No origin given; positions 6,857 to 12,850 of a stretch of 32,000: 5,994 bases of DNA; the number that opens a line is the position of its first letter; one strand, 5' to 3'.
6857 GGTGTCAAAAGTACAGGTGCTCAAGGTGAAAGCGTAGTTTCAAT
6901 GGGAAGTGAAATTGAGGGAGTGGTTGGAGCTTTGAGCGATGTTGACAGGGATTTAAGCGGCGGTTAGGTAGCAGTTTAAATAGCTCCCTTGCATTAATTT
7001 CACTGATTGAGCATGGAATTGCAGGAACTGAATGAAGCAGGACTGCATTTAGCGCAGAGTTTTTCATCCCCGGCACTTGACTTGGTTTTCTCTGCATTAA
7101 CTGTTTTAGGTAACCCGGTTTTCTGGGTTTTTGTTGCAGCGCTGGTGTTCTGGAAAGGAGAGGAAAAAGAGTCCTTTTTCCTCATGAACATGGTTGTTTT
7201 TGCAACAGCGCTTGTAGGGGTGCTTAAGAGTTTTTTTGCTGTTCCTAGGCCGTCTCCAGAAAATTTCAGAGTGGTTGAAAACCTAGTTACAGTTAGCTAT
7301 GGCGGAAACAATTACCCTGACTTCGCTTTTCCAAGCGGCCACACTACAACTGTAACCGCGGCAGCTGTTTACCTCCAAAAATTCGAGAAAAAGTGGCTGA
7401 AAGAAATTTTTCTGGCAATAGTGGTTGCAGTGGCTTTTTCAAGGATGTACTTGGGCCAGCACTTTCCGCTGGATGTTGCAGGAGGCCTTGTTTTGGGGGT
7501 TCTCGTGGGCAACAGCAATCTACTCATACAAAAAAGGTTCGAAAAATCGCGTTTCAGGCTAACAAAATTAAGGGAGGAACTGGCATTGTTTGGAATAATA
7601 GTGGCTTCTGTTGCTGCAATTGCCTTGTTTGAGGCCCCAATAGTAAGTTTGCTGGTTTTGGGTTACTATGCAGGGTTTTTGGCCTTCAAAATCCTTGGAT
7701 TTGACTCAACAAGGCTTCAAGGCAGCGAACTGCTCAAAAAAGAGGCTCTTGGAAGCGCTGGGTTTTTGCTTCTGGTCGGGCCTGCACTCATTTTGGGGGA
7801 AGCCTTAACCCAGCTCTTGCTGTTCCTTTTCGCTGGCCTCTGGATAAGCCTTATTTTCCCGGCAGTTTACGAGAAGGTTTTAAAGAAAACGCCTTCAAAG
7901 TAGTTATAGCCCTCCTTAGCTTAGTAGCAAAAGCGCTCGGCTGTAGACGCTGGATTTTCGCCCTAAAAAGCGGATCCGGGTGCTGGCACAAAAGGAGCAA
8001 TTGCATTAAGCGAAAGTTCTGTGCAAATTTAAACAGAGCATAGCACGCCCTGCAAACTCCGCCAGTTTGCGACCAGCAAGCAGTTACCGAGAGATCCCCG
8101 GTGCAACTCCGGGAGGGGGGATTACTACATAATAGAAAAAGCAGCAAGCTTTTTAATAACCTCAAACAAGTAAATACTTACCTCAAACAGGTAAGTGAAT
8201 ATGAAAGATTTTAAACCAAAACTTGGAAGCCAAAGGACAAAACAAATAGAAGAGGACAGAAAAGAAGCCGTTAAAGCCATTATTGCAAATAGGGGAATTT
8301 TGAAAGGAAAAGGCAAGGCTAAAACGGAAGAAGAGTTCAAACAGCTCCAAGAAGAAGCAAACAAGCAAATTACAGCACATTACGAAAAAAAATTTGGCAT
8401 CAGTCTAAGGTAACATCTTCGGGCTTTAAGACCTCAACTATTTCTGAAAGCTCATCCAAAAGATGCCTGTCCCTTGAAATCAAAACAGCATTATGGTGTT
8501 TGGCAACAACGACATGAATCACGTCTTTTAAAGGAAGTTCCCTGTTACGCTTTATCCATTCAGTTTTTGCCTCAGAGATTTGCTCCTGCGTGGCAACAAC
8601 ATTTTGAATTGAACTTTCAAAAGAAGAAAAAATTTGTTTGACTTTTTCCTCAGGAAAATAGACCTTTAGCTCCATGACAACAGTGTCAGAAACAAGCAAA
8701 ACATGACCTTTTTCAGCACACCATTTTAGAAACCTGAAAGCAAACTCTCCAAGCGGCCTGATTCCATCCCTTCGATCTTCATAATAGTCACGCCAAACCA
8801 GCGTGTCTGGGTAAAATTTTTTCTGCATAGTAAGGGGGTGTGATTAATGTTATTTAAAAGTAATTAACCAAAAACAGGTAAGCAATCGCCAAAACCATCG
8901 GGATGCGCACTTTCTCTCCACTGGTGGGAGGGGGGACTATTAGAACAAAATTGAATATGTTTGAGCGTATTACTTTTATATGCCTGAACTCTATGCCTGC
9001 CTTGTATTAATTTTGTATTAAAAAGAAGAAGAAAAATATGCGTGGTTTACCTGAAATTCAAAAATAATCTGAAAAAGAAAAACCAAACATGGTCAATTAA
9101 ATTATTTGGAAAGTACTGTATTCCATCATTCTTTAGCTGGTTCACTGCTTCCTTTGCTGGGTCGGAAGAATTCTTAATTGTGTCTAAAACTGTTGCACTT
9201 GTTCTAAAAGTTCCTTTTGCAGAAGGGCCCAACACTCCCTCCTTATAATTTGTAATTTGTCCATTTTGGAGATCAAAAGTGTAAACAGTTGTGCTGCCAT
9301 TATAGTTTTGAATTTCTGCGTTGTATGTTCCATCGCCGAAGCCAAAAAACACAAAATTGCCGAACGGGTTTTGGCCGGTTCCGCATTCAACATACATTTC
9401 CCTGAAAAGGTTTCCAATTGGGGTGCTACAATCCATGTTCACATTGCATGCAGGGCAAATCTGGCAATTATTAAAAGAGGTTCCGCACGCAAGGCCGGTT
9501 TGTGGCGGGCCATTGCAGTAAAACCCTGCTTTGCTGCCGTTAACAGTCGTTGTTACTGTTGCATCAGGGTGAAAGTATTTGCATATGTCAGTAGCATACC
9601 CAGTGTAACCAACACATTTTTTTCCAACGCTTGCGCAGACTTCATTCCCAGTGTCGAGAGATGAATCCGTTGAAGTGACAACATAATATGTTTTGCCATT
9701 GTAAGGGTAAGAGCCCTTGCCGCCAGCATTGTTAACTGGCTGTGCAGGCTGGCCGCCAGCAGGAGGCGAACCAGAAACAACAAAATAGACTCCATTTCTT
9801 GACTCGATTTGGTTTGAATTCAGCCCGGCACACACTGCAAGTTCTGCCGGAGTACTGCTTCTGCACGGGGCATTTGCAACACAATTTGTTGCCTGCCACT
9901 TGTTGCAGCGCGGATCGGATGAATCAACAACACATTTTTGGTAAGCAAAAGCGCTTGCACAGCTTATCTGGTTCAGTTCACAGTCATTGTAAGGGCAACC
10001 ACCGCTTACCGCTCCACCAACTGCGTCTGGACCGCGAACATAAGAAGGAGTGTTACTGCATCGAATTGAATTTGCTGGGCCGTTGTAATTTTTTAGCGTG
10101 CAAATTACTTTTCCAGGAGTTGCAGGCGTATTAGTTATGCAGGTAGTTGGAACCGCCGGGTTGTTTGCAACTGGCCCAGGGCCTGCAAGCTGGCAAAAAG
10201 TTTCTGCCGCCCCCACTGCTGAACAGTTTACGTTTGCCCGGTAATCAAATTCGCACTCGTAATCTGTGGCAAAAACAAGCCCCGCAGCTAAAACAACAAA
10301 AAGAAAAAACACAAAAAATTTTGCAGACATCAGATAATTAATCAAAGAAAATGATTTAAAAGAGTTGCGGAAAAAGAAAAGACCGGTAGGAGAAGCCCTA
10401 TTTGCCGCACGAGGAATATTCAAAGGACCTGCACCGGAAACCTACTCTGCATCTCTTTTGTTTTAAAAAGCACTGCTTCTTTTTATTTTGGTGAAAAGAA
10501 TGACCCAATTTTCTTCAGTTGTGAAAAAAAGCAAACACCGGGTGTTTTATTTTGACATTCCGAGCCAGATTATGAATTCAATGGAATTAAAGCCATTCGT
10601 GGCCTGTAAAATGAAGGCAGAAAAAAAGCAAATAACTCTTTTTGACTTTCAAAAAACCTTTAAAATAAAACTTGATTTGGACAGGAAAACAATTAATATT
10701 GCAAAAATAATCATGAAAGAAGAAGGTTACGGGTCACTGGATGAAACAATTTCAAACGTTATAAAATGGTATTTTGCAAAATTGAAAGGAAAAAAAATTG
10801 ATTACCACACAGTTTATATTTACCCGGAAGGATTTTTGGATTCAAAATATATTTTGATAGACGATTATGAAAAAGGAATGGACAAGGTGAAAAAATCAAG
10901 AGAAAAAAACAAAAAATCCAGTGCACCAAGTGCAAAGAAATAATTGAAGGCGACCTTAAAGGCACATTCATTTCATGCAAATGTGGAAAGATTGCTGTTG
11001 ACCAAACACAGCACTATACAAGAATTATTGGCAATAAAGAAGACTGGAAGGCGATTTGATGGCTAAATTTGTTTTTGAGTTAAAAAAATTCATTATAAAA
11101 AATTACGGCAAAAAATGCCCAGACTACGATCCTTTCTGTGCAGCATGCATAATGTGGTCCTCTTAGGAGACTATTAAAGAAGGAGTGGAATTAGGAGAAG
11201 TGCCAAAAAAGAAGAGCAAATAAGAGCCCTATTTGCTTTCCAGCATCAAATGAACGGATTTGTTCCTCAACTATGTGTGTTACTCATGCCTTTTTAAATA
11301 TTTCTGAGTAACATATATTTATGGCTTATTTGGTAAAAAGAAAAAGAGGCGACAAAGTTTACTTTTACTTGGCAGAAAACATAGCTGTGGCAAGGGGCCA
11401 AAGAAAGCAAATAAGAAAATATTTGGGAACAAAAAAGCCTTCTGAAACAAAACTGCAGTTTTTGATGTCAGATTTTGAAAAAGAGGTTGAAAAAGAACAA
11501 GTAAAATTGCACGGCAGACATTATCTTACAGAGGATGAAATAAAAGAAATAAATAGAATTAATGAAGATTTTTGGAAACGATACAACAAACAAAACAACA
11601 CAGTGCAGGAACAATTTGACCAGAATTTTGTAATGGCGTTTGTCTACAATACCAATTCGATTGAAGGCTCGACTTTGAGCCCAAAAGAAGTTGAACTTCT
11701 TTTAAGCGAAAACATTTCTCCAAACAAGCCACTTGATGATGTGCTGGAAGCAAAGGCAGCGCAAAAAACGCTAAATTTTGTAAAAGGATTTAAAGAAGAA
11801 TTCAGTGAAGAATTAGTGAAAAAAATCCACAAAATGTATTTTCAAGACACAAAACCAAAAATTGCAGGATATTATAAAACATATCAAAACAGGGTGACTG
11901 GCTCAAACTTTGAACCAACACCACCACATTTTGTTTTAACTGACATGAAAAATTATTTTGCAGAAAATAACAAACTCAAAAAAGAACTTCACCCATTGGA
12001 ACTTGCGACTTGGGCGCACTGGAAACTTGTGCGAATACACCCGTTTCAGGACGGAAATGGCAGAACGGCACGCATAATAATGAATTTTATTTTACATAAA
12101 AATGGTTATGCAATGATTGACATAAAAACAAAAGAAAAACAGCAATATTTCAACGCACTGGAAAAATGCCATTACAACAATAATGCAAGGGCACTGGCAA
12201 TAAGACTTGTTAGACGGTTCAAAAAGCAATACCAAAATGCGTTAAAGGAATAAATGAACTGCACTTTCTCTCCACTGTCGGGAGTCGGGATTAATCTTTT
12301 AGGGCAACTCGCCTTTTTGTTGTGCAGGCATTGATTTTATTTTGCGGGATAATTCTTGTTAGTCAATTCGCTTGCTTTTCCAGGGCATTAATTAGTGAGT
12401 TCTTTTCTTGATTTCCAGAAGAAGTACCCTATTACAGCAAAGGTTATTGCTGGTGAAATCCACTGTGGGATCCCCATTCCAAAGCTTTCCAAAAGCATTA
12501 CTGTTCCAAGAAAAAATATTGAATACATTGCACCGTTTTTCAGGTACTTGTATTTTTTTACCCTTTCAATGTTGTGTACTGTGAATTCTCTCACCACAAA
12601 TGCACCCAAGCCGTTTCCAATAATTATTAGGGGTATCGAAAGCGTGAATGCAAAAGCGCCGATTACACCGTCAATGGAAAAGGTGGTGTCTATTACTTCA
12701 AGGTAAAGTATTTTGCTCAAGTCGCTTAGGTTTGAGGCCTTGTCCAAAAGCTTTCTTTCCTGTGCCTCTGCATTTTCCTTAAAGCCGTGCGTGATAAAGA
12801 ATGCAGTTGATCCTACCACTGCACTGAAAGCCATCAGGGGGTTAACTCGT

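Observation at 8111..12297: Two partial direct copies of the tRNA-Tyr 3' end bound a 4.2-kb accessory stretch, possibly tandem remnants of tRNA-integrated elements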

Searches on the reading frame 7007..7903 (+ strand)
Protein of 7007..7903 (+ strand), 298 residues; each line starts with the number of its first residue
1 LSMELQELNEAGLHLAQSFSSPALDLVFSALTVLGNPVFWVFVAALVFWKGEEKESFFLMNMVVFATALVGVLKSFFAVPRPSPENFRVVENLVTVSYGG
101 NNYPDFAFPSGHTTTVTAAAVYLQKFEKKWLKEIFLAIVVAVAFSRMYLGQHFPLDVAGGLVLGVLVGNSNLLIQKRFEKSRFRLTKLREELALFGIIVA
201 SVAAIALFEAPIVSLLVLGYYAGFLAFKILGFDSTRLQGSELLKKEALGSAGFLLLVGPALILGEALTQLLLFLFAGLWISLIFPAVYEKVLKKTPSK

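Call 13: search_protein_families(library=pfam, proteins=[window:7007-7903:+], max_evalue=0.01)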
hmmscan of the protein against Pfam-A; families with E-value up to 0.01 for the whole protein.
window:7007-7903:+ (298 aa): 3 families
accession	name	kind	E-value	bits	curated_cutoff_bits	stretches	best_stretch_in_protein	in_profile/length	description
PF01569.27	PAP2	-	4.9e-20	72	27.2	1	59-169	5-119/130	PAP2 superfamily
PF14378.12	PAP2_3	-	2.2e-09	37.8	27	1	38-166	42-186/190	PAP2 superfamily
PF14360.12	PAP2_C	-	0.00013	22.9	27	1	110-167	8-68/74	PAP2 superfamily C-terminal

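Call 37: find_homologous_proteins(query=window:7007-7903:+, max_evalue=1e-20)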
Query window:7007-7903:+ (298 aa): 8 proteins with E <= 1e-20 among 8000 candidates.
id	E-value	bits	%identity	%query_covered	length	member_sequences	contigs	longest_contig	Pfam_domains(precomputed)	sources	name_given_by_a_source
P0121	4.8e-182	622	100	99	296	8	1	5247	PF01569.28,PF14378.13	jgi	-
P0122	7.2e-75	270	46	98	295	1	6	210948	PF01569.28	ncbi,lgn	-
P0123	1.1e-56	210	42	98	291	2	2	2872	PF01569.28,PF14378.13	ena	-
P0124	4.2e-54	202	40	96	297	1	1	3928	PF22778.4,PF01569.28,PF14378.13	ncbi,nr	ncbi:MAG: phosphatase PAP2 family protein [Candidatus Diapherotrites archaeon]|nr:phosphatase PAP2 f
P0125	4.2e-51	192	38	98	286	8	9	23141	PF22778.4,PF01569.28,PF14378.13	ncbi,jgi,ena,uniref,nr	ncbi:MAG: phosphatase PAP2 family protein [Candidatus Diapherotrites archaeon]|uniref:Phosphatase PA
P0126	3.5e-48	183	36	98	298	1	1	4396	PF01569.28,PF14378.13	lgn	-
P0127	1.1e-47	181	42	99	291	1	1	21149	PF01569.28,PF14378.13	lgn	-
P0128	2.2e-43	167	38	93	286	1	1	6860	PF01569.28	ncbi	-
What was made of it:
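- Tried and rejected: PAP2 homologs were few (8 at E<=1e-20, call 37), so the only empty site found is in a distant genome without TerC synteny.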

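Call 38: find_encoding_contigs(protein=P0122, flank=10000, max_places=4)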
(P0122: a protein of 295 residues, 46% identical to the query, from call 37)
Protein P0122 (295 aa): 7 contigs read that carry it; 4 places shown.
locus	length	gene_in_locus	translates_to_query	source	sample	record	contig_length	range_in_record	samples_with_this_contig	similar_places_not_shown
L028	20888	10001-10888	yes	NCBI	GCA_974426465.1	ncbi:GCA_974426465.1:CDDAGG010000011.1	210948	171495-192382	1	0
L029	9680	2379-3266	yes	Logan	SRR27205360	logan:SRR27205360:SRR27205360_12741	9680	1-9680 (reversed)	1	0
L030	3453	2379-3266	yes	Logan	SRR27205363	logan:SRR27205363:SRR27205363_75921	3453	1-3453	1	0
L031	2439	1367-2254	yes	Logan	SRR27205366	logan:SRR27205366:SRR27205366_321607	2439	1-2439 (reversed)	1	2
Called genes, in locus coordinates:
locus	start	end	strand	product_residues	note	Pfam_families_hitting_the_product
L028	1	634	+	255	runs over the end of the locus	PF00977:His_biosynth, PF01207:Dus (faint), PF01180:DHO_dh (faint), PF03060:NMO (weak)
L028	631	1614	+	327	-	PF00977:His_biosynth, PF01884:PcrB (faint), PF01502:PRA-CH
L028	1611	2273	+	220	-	PF01634:HisG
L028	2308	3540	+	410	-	PF13393:tRNA-synt_His, PF00587:tRNA-synt_2b (weak), PF03129:HGTP_anticodon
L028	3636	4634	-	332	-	PF14528:LAGLIDADG_3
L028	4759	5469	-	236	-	PF01902:Diphthami_syn_2_N, PF28410:Diphthami_syn_2_C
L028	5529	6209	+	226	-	PF06026:Rib_5-P_isom_A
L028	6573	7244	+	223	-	-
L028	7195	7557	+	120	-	PF14478:DUF4430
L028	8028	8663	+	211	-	PF01976:DUF116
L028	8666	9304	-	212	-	PF03692:CxxCxxCC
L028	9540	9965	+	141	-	PF10869:DUF2666 (weak)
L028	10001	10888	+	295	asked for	PF01569:PAP2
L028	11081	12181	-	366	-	PF04851:ResIII, PF00270:DEAD, PF00271:Helicase_C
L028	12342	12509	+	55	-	-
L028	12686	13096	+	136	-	-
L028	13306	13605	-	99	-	-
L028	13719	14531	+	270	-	PF00413:Peptidase_M10 (weak)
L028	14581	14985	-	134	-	PF00885:DMRL_synthase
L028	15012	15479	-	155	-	PF00885:DMRL_synthase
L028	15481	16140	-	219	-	PF01047:MarR (weak), PF12802:MarR_2 (weak), PF13545:HTH_Crp_2 (weak), PF01982:CTP-dep_RFKase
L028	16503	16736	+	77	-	PF01191:RNA_pol_Rpb5_C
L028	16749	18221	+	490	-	PF04563:RNA_pol_Rpb2_1, PF04561:RNA_pol_Rpb2_2, PF04565:RNA_pol_Rpb2_3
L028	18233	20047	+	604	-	PF04566:RNA_pol_Rpb2_4, PF04567:RNA_pol_Rpb2_5, PF00562:RNA_pol_Rpb2_6, PF04560:RNA_pol_Rpb2_7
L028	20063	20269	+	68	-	-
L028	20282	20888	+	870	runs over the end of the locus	PF04997:RNA_pol_Rpb1_1, PF00623:RNA_pol_Rpb1_2, PF04983:RNA_pol_Rpb1_3, PF05000:RNA_pol_Rpb1_4, PF04998:RNA_pol_Rpb1_5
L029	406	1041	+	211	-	PF01976:DUF116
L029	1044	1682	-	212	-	PF03692:CxxCxxCC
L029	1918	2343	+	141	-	PF10869:DUF2666 (weak)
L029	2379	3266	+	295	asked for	PF01569:PAP2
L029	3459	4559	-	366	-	PF04851:ResIII, PF00270:DEAD, PF00271:Helicase_C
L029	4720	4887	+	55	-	-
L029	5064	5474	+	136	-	-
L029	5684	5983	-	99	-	-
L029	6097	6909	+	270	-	PF00413:Peptidase_M10 (weak)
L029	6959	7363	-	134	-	PF00885:DMRL_synthase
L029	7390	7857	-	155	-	PF00885:DMRL_synthase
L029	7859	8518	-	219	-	PF01047:MarR (weak), PF12802:MarR_2 (weak), PF13545:HTH_Crp_2 (weak), PF01982:CTP-dep_RFKase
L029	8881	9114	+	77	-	PF01191:RNA_pol_Rpb5_C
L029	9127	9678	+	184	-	?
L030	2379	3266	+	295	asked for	PF01569:PAP2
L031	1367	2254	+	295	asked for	PF01569:PAP2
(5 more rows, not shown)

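Call 39: find_encoding_contigs(protein=P0127, flank=10000, max_places=2)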
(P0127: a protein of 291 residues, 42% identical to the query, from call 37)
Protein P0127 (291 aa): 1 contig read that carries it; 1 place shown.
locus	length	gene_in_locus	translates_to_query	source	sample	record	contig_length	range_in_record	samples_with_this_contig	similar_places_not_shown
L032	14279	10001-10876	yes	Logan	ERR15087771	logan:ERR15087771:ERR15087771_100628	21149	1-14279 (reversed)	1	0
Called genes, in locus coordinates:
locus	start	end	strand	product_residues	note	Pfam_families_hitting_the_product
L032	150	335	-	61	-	-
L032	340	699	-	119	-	-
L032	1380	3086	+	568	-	-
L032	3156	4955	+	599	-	-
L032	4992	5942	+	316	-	PF06745:ATPase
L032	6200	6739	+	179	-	-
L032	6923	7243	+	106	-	-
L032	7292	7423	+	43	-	PF24434:DUF7557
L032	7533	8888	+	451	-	PF13173:AAA_14, PF13635:DUF4143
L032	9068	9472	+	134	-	PF02308:MgtC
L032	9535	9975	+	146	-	PF10869:DUF2666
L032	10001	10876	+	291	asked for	PF01569:PAP2, PF14378:PAP2_3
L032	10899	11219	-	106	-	-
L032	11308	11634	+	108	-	-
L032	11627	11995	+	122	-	-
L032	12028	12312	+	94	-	-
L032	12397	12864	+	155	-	-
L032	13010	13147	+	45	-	-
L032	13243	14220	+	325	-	PF02661:Fic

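Call 61: search_protein_families(library=pfam, proteins=[L032:11290-11634:+, L032:11627-11995:+, L032:12028-12312:+], max_evalue=0.01)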
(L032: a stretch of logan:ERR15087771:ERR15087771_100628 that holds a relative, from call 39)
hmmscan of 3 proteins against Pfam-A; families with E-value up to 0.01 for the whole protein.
L032:11290-11634:+ (114 aa): 1 family
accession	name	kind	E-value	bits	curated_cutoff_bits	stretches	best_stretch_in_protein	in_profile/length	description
PF16559.10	GIT_CC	-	0.00086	19.4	28.7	1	10-47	25-62/66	GIT coiled-coil Rho guanine nucleotide exchange factor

L032:11627-11995:+ (122 aa): 0 families

L032:12028-12312:+ (94 aa): 0 families

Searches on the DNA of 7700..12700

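Call 15: search_rna_families(source=window, start=7700, end=12700, threshold=evalue, max_evalue=10, show_alignments=4)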
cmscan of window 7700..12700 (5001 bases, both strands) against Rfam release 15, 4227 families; matches with E-value up to 10: 1.
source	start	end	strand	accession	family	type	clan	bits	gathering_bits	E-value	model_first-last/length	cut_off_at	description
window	11512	11624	-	RF02189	ST7-OT4_3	Gene; lncRNA;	-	13.5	50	7.5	191-302/302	no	ST7 overlapping transcript 4 conserved region 3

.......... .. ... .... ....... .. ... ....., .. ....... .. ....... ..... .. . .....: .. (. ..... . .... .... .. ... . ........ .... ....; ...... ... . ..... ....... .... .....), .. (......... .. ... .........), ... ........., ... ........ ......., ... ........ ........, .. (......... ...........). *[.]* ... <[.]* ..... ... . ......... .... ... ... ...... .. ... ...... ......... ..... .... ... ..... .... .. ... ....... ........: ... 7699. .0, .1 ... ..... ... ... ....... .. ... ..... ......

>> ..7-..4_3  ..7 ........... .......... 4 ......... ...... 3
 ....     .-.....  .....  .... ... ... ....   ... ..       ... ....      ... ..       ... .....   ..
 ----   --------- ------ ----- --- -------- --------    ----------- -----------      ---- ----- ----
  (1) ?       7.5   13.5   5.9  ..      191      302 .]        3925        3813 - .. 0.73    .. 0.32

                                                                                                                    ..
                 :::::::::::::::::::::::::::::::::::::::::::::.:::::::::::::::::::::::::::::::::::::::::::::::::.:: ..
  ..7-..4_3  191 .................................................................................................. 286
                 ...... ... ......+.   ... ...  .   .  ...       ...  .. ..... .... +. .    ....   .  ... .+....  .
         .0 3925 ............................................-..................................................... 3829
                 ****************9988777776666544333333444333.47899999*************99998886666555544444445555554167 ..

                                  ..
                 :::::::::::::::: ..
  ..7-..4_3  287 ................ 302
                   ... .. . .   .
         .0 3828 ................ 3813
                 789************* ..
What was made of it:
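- On Integron: No Rfam match at E<=10 (call 15).
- There is no Rfam hit even at E<=10 (call 15).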

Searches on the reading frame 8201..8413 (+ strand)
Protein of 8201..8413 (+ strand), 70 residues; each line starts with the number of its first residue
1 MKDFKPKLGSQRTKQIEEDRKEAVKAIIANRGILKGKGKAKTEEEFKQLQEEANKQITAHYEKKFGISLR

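Call 13: search_protein_families(library=pfam, proteins=[window:8201-8413:+], max_evalue=0.01)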
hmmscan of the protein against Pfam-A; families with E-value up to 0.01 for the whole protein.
window:8201-8413:+ (70 aa): 0 families

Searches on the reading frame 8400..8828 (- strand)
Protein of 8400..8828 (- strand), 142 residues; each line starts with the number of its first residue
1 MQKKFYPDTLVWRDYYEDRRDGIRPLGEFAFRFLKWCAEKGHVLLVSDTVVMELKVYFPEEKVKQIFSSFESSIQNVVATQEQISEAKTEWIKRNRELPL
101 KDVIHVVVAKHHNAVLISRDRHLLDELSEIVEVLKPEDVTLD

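Call 13: search_protein_families(library=pfam, proteins=[window:8400-8828:-], max_evalue=0.01)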
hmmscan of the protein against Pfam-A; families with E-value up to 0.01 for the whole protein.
window:8400-8828:- (142 aa): 2 families
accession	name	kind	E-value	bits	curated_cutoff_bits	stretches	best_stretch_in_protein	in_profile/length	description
PF01850.27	PIN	-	6.8e-05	23.9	23.6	1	73-123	65-114/120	PIN domain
PF20698.3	PIN-TPR-GreABC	-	0.0057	17.3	27.8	0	59-123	64-132/138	PIN domain associated with the TPR-GreAB-C-PIN system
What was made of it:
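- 8125..8906 (.): Islet 1 (about 0.8 kb). It holds a 70-aa ORF (8201-8413, +) convergent with a PIN-domain gene (8400-8828, -). The left end reads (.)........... and the right end is the 17-mer arm. GC is 0.375. Pfam PIN (call 13).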

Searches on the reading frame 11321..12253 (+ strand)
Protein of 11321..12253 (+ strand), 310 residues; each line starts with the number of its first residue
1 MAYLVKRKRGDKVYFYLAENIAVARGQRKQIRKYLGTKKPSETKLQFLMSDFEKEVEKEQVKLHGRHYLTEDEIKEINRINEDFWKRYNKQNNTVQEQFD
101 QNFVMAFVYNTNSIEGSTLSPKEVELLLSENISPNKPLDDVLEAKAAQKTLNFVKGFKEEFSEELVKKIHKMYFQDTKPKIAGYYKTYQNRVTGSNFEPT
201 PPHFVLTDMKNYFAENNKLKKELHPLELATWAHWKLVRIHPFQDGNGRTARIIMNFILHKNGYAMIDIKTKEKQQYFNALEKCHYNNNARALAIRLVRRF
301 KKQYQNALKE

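Call 13: search_protein_families(library=pfam, proteins=[window:11321-12253:+], max_evalue=0.01)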
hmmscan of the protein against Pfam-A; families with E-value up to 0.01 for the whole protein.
window:11321-12253:+ (310 aa): 1 family
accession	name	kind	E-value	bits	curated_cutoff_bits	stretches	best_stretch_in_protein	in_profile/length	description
PF02661.23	Fic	-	1.8e-23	83.6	24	1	161-258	2-93/93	Fic/DOC family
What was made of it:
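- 10431..12260 (+): Fic module. It holds a 147-151-aa ORF (10488-10943), a zinc-ribbon ORF in the -1 frame (to 11059), a 36-aa Cys mini-ORF (11056-11166) and Fic (11321-12253). GC is 0.337. The left boundary is sharp at GCACCGG. Pfam Fic 1.8e-23 (call 13).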
